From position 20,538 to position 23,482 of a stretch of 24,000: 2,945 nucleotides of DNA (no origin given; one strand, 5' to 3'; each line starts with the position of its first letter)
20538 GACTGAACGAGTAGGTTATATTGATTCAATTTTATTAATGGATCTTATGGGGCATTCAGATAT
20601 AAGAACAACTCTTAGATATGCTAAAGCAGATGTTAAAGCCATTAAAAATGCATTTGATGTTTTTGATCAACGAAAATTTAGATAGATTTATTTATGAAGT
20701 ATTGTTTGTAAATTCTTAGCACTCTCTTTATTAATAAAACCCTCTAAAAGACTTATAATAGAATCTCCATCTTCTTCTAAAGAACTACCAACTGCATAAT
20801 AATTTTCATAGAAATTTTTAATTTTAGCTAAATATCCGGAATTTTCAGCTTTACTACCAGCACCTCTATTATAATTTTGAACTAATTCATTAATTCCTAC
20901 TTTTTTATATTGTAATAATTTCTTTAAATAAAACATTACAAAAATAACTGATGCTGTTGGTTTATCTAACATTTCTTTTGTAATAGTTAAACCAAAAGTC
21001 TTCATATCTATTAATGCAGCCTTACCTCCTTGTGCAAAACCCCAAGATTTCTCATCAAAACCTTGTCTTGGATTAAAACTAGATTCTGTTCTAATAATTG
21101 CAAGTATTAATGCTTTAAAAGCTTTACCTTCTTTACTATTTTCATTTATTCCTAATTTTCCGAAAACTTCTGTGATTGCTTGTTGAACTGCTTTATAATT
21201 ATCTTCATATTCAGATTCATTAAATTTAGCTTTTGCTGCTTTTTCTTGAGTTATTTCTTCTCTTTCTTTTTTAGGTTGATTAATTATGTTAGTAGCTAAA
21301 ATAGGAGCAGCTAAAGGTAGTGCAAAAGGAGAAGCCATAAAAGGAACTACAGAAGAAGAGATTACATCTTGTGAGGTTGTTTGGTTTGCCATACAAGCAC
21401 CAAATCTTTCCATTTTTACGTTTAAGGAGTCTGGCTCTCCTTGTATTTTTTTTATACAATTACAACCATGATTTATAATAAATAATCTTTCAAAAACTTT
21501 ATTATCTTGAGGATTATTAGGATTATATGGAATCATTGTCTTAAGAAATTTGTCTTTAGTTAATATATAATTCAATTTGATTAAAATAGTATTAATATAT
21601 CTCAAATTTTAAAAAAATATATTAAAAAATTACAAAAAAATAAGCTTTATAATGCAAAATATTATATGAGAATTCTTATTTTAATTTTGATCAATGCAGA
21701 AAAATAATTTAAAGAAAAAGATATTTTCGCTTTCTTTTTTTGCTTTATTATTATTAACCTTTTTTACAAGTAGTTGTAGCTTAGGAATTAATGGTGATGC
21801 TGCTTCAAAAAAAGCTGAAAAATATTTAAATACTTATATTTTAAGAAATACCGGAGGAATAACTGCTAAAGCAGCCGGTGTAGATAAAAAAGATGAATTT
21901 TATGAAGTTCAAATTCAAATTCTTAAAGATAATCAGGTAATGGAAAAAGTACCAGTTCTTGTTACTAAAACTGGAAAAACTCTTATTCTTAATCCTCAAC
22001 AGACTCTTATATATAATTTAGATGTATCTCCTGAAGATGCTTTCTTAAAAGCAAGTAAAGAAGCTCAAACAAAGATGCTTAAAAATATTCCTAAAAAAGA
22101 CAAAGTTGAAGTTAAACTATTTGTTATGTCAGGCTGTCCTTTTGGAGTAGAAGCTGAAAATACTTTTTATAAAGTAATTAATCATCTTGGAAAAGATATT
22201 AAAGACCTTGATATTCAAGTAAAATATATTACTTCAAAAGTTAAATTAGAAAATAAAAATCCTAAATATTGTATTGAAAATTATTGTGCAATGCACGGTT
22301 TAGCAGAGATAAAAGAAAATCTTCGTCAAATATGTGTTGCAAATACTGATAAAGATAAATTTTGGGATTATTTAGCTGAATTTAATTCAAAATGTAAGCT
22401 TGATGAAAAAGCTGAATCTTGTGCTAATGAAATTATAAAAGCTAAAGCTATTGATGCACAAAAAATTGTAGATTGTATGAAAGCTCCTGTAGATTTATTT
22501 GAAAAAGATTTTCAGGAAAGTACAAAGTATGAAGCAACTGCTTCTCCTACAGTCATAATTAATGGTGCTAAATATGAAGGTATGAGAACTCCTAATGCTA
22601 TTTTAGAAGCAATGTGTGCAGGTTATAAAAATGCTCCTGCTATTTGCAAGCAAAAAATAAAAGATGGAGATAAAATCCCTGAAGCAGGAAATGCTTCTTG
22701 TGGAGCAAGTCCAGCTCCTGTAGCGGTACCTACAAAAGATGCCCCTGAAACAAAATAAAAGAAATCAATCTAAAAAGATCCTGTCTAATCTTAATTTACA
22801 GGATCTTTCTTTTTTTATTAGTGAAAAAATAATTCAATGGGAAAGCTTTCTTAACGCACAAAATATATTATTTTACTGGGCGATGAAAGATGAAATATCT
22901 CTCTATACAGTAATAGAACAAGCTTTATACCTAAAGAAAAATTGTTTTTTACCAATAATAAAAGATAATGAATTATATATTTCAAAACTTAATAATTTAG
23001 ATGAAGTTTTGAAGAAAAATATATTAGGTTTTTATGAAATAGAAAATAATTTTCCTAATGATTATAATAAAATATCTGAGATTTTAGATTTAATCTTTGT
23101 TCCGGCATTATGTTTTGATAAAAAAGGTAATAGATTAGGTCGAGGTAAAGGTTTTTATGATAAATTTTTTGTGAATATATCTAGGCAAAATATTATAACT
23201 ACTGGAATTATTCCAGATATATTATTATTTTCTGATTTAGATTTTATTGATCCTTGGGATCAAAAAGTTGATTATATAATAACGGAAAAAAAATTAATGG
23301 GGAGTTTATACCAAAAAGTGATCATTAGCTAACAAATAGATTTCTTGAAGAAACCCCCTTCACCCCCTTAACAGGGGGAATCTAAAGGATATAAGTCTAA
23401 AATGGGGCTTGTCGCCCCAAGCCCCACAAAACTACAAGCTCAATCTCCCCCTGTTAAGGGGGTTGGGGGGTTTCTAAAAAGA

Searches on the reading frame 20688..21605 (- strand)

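Call 7: search_protein_families(library=pfam, proteins=[window:20688-21605:-], max_evalue=0.001)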
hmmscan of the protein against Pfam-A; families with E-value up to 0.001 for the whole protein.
window:20688-21605:- (305 aa): 1 family
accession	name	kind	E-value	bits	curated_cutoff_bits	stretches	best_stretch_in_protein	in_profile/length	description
PF01464.25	SLT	-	3.2e-07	30.3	21.3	1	154-256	4-105/117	Transglycosylase SLT domain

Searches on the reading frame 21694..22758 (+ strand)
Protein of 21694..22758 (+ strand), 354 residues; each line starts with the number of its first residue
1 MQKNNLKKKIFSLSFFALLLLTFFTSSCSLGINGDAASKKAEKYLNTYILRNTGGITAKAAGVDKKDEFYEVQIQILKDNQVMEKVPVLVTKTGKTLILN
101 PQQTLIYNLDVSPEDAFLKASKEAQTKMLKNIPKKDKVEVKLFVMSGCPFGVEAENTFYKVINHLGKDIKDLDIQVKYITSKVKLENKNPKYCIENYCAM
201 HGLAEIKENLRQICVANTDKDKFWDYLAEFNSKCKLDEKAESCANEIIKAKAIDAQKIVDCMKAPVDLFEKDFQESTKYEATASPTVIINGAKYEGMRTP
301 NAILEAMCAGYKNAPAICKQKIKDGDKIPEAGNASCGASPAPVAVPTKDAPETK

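Call 7: search_protein_families(library=pfam, proteins=[window:21694-22758:+], max_evalue=0.001)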
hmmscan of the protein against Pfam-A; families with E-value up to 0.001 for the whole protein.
window:21694-22758:+ (354 aa): 1 family
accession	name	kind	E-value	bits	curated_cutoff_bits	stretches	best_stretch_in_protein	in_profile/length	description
PF25011.1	VSR_TRX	-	2.3e-14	54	27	1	200-308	84-208/208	Vacuolar sorting receptor thioredoxin-like domain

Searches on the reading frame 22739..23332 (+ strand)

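Call 7: search_protein_families(library=pfam, proteins=[window:22739-23332:+], max_evalue=0.001)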
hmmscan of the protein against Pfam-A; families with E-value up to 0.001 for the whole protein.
window:22739-23332:+ (197 aa): 1 family
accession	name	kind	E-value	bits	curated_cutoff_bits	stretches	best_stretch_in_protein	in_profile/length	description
PF01812.26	5-FTHF_cyc-lig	-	3.8e-31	108.9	27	1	4-183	1-186/186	5-formyltetrahydrofolate cyclo-ligase family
